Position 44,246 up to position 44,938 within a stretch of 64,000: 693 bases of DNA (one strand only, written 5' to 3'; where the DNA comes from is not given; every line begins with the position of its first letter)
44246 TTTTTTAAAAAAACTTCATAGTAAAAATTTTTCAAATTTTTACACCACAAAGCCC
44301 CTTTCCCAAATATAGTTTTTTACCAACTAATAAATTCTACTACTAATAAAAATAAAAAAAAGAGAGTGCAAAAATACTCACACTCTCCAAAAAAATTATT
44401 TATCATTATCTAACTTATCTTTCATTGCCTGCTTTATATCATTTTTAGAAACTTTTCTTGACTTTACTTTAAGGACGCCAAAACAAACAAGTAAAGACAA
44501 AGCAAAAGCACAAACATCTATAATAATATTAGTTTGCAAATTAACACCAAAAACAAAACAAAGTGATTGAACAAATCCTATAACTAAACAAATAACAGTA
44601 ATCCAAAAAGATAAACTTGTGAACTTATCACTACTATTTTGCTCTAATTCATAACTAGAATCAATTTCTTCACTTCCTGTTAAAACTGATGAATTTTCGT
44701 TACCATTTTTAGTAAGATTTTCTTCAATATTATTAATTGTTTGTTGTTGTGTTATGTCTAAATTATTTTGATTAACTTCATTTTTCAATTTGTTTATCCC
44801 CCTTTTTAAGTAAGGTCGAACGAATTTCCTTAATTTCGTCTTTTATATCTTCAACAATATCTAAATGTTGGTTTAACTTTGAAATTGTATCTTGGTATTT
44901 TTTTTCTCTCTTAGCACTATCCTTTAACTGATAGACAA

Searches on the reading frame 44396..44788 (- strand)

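Call 11: search_protein_families(library=ncbifam, proteins=[window:44396-44788:-])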
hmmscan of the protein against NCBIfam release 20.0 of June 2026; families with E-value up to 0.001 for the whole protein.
window:44396-44788:- (130 aa): 0 families

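Call 76: search_protein_families(library=pfam, proteins=[window:44396-44788:-], max_evalue=0.001)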
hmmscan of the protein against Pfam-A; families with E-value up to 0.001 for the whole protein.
window:44396-44788:- (130 aa): 1 family
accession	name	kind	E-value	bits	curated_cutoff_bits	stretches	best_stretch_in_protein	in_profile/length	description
PF04531.18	Phage_holin_1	-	0.00067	20.6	22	0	56-106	7-61/82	Bacteriophage holin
